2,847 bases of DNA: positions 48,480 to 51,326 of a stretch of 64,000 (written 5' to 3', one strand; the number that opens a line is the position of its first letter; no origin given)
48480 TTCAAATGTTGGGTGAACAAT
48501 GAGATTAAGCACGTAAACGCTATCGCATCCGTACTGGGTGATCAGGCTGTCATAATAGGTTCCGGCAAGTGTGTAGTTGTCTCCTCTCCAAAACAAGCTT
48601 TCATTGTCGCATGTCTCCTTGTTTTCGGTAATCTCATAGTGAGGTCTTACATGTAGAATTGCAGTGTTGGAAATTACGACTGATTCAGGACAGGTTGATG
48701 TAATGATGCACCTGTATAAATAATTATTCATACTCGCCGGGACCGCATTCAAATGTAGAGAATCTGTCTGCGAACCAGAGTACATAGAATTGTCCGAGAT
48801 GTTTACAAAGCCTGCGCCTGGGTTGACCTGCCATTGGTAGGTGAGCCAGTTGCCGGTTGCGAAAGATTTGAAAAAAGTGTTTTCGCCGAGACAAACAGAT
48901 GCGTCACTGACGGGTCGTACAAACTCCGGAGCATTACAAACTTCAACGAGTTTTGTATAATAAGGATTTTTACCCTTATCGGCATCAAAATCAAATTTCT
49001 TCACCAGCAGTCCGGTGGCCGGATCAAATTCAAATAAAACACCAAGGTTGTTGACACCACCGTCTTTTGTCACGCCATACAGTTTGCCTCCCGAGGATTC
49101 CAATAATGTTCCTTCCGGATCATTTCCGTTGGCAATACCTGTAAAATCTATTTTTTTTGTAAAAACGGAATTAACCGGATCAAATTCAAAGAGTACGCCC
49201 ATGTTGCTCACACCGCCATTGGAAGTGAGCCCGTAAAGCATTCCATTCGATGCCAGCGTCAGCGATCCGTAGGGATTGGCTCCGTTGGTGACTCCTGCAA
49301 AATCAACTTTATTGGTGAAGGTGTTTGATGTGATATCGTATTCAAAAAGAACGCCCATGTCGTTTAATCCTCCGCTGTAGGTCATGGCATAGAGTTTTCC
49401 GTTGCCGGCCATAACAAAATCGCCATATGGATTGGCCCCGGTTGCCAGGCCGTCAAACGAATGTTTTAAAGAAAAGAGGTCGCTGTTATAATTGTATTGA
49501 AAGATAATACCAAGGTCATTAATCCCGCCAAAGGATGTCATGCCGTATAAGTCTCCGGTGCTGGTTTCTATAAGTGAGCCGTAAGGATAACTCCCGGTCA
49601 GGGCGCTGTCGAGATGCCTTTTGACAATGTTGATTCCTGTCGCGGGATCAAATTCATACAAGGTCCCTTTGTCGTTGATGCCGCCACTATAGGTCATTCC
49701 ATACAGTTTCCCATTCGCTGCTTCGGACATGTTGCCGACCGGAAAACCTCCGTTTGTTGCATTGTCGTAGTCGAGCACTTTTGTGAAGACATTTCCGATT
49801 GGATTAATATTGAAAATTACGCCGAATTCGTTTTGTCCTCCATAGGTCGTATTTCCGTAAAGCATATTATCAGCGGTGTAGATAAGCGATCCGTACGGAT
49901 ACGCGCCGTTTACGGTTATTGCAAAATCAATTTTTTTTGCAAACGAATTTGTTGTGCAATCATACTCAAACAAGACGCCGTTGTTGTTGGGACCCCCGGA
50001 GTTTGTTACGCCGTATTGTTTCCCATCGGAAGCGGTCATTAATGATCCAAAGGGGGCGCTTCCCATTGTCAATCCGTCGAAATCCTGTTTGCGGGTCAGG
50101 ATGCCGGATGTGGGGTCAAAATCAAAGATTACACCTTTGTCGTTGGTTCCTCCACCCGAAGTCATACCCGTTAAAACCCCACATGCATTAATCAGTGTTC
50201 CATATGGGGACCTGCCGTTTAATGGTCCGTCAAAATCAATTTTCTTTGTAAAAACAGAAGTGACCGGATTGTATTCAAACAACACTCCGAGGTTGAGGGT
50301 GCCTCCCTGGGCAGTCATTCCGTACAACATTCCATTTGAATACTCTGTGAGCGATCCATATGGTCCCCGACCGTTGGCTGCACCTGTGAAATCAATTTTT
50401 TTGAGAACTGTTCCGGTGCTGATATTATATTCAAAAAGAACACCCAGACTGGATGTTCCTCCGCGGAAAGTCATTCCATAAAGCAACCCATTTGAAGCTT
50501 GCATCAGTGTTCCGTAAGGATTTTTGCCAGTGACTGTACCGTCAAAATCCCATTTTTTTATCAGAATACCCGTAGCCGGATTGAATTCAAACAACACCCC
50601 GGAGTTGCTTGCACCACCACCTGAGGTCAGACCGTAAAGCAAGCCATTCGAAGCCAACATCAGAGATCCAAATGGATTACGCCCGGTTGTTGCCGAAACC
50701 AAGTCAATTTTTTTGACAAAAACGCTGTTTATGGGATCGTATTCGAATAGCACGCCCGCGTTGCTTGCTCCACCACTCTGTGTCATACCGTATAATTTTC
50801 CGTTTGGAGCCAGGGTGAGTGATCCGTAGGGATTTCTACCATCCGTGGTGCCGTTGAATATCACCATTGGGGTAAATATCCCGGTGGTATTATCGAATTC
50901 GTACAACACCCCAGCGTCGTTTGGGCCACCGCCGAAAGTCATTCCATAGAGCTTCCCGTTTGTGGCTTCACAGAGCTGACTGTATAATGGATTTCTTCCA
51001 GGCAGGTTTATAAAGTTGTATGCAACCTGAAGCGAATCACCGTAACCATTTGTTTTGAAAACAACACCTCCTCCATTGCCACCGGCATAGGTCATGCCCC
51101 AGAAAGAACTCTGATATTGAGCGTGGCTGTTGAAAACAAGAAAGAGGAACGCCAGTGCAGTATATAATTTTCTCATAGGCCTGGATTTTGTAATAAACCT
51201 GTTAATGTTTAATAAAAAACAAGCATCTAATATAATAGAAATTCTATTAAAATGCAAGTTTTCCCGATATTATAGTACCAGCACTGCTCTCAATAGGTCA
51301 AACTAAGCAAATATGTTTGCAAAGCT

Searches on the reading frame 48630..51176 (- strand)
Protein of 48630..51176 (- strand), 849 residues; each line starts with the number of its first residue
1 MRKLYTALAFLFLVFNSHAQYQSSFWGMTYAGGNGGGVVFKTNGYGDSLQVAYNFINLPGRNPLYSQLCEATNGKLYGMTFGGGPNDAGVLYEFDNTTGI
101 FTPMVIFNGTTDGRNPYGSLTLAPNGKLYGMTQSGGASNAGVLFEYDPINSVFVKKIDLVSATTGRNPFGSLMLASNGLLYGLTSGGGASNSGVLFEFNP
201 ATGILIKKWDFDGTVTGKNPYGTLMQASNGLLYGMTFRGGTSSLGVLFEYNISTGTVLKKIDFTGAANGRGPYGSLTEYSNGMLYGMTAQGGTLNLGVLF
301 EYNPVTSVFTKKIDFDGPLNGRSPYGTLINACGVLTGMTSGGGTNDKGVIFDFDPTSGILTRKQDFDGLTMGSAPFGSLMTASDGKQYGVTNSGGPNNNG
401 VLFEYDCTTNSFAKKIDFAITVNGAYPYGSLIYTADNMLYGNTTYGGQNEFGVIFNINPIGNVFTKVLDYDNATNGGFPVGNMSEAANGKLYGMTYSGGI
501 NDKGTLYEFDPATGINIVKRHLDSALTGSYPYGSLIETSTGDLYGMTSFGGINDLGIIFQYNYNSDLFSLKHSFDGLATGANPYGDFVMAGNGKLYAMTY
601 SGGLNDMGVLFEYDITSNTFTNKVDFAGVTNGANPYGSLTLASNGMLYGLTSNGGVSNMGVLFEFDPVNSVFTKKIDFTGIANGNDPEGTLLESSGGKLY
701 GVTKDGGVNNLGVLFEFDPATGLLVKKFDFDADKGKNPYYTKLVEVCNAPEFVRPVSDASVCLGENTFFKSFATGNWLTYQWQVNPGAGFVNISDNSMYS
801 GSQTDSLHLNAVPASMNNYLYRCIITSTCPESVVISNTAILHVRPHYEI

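Call 63: search_protein_families(library=ncbifam, proteins=[window:48630-51176:-], max_evalue=0.001)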
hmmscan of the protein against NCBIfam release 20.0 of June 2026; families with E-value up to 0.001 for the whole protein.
window:48630-51176:- (849 aa): 1 family
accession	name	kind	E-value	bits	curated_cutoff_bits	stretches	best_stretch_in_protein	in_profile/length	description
TIGR03803.2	Gloeo_Verruco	domain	3.4e-153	497.3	44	14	632-680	1-48/50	choice-of-anchor tandem repeat GloVer-containing protein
